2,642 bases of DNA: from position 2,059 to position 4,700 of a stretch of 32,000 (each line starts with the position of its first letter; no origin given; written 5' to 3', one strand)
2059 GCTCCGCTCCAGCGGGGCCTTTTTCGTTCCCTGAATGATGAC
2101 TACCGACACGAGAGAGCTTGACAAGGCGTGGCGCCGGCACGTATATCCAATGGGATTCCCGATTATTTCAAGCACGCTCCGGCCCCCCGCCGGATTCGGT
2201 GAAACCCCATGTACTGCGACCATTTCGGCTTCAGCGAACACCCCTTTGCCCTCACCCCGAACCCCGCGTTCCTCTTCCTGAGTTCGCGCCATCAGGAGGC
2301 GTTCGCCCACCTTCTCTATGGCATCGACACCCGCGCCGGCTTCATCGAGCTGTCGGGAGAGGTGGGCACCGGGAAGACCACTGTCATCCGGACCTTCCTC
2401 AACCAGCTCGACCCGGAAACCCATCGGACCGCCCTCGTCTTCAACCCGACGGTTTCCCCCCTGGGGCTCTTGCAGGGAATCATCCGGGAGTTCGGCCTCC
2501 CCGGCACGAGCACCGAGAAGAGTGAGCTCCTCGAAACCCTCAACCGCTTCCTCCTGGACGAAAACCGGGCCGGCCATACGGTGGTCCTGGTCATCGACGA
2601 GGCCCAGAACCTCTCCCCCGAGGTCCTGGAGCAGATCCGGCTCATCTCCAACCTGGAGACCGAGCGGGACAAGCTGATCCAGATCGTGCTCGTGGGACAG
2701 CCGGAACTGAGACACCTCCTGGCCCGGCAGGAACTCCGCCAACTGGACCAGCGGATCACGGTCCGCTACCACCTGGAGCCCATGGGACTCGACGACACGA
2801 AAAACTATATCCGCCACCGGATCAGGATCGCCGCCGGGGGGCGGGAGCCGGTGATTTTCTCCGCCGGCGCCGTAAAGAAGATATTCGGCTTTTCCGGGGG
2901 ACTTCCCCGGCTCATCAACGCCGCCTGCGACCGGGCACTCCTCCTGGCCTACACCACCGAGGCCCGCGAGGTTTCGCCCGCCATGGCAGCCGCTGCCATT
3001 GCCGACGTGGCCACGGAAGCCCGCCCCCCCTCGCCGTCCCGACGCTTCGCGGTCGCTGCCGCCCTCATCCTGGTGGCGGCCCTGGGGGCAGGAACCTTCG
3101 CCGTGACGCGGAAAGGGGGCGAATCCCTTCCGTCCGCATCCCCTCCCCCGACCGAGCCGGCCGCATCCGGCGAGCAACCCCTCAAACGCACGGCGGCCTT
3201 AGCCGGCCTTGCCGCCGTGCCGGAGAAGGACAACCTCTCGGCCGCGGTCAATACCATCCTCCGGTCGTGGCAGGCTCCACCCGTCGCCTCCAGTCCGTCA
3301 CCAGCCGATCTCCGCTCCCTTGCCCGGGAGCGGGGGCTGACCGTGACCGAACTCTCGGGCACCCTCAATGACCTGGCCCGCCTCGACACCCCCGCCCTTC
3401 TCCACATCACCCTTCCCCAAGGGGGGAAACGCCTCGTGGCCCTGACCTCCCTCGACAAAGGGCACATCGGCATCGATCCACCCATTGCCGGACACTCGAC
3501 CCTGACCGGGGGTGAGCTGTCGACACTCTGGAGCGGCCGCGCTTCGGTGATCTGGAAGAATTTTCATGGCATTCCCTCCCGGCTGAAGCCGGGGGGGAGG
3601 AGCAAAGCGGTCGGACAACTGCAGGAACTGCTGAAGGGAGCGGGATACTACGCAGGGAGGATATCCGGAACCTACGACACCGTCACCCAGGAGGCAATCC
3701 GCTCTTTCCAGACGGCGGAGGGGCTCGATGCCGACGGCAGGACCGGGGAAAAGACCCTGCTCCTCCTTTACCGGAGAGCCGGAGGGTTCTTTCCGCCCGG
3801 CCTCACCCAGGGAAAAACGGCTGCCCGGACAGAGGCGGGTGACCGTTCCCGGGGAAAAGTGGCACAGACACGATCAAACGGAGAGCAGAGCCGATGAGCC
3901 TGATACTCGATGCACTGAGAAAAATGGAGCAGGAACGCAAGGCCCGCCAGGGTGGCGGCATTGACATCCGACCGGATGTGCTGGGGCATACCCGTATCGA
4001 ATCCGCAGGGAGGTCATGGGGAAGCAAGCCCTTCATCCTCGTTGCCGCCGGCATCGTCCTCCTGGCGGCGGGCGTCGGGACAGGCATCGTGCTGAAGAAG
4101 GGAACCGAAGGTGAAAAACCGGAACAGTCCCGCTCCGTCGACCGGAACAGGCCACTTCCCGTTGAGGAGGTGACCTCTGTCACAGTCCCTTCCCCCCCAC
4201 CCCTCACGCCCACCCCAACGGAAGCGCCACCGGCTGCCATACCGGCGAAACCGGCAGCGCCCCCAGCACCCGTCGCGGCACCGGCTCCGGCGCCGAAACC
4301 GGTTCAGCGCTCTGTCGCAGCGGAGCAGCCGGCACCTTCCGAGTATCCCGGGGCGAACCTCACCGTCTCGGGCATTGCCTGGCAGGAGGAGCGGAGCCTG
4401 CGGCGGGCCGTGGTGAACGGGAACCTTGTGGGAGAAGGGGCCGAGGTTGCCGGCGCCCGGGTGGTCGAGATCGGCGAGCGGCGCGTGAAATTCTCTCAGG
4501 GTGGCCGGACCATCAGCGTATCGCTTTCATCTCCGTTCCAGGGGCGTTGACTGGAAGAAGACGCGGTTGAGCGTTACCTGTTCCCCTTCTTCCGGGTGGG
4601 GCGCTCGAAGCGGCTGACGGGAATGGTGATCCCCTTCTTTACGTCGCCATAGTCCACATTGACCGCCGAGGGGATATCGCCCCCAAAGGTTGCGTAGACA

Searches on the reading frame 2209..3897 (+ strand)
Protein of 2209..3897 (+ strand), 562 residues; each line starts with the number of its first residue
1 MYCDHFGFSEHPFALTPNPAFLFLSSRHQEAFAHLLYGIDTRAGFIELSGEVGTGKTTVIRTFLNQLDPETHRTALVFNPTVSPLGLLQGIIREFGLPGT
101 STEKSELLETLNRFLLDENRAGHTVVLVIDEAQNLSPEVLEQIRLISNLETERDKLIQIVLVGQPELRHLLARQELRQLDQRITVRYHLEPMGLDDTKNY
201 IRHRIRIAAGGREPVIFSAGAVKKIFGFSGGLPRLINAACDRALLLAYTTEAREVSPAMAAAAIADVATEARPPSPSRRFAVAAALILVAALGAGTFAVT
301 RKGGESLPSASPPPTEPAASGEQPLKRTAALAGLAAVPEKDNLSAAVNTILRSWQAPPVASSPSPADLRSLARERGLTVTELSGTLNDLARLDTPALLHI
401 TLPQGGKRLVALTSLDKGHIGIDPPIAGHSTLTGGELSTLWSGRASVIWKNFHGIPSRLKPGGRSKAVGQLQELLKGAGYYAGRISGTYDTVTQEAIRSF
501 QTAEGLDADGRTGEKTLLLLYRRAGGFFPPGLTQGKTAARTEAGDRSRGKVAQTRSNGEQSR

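Call 22: search_protein_families(library=pfam, proteins=[window:2209-3897:+], max_evalue=0.001)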
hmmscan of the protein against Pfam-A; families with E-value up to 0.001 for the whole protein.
window:2209-3897:+ (562 aa): 7 families
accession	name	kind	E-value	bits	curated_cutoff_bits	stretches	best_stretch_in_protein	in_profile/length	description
PF13401.12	AAA_22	-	2.9e-32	112.2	27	1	42-171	4-130/130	AAA domain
PF01471.23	PG_binding_1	-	9.1e-15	55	23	1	465-517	2-54/57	Putative peptidoglycan binding domain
PF13191.12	AAA_16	-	2.6e-10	41.5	32.6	1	27-153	7-162/167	AAA ATPase domain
PF13245.12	AAA_19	-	0.00013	22.6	25.1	1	44-163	12-124/134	AAA domain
PF05621.17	TniB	-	0.00014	21.8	22.4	1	47-184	39-180/189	Bacterial TniB protein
PF09848.15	SLFN-g3_helicase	-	0.00048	19.9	24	1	49-137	7-93/354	Schlafen group 3, DNA/RNA helicase domain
PF13604.12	AAA_30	-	0.0009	19.5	27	0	43-166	18-126/191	AAA domain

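Call 79: search_protein_families(library=ncbifam, proteins=[window:2209-3897:+], max_evalue=0.001)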
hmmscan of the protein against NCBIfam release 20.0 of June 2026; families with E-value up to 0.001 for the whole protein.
window:2209-3897:+ (562 aa): 8 families
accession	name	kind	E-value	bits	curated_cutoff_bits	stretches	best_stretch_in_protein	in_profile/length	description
TIGR03015.1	pepcterm_ATPase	hypoth_equivalog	2.3e-87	292.8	324.5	1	1-269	1-268/269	XrtA/PEP-CTERM system-associated ATPase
TIGR02869.1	spore_SleB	equivalog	6.7e-11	42.4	236.5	1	459-536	7-74/201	spore cortex-lytic enzyme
NF052377.1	lmo1851_S41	exception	1.8e-06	27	725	1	458-517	383-443/468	lmo1851 family serine protease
TIGR03979.1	His_Ser_Rich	equivalog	5.4e-06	26.5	121.65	1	464-517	130-183/190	His-Xaa-Ser repeat protein HxsA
NF004786.0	PRK06132.1-3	equivalog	8.5e-05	21.5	329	1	464-530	219-288/418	hypothetical protein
NF052336.1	PdgHdaseHSB100310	equivalog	0.00012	21.5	500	1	462-519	188-245/316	peptidoglycan hydrolase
NF052335.1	PdgHdaseHSB129560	equivalog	0.00018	20.9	500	1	462-518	203-259/330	peptidoglycan hydrolase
TIGR00041.1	DTMP_kinase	equivalog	0.00087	19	83.25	0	44-127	5-82/196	dTMP kinase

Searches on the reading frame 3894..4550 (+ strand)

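Call 22: search_protein_families(library=pfam, proteins=[window:3894-4550:+], max_evalue=0.001)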
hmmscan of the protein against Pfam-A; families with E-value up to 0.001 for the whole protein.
window:3894-4550:+ (218 aa): 1 family
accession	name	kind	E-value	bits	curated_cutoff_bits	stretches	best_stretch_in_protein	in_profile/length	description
PF16537.11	T2SSB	-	4.9e-05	23.3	28.4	1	156-209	4-58/60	Type II secretion system protein B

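Call 79: search_protein_families(library=ncbifam, proteins=[window:3894-4550:+], max_evalue=0.001)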
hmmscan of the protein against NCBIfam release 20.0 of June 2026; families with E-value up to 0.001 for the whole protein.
window:3894-4550:+ (218 aa): 2 families
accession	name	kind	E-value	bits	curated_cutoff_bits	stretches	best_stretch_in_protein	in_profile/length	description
NF041515.1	GspC_delta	equivalog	1.4e-05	25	150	1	113-212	66-164/311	type II secretion system protein GspC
NF033761.1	gliding_GltJ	equivalog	0.00023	20.4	450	1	48-155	374-478/671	adventurous gliding motility protein GltJ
